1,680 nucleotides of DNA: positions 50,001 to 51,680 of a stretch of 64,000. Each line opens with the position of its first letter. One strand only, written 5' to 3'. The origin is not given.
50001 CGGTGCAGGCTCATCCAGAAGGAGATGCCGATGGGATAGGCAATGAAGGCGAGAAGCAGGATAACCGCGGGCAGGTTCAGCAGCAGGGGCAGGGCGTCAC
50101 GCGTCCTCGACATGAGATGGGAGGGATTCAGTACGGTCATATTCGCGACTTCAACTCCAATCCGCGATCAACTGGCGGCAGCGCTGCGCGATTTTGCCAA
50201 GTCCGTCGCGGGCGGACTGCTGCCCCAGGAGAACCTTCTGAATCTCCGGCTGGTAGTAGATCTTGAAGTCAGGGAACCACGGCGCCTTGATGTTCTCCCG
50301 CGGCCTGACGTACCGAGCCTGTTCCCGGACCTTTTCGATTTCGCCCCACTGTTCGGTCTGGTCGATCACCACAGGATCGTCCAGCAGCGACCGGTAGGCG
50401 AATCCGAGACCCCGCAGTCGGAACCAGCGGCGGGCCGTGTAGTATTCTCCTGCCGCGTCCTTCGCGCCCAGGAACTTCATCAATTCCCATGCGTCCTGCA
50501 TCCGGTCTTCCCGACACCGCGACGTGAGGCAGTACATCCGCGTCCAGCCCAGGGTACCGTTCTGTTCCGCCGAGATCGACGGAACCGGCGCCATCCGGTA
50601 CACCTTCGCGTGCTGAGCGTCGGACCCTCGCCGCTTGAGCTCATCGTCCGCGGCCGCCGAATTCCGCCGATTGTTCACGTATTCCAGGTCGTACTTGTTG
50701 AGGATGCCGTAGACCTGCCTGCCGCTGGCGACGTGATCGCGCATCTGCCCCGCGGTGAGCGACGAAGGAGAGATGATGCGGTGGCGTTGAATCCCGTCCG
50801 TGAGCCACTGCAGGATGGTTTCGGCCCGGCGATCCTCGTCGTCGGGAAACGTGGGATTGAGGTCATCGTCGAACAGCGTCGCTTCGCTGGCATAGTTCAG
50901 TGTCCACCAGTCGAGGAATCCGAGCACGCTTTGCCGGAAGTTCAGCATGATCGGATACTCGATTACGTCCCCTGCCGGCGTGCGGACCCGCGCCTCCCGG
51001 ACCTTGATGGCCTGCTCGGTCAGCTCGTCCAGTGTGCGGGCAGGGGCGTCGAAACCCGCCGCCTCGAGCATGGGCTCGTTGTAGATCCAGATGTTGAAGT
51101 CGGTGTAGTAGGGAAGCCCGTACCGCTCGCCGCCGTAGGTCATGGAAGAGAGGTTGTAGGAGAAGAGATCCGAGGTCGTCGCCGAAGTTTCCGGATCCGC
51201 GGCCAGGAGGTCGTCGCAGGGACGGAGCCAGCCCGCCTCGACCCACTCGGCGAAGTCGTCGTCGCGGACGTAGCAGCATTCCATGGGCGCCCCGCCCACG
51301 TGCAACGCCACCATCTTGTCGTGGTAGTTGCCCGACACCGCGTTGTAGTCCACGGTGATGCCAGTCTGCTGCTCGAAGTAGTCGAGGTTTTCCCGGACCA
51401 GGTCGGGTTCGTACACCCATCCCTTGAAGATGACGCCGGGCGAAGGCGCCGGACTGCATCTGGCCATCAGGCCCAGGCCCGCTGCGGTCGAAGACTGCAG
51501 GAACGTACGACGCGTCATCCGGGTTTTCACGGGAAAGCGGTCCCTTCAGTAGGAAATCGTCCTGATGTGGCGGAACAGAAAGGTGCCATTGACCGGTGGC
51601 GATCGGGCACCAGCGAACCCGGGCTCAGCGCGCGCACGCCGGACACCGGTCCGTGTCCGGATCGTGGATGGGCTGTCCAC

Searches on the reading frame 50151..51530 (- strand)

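Call 72: search_protein_families(library=pfam, proteins=[window:50151-51530:-], max_evalue=0.00001)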
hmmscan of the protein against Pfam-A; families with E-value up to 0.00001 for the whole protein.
window:50151-51530:- (459 aa): 2 families
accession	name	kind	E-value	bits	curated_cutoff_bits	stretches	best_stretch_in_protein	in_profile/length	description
PF01547.30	SBP_bac_1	-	4.4e-16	60.2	26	1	46-242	11-197/307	Bacterial extracellular solute-binding protein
PF13416.11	SBP_bac_8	-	1.4e-12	48.5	27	1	51-366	5-255/279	Bacterial extracellular solute-binding protein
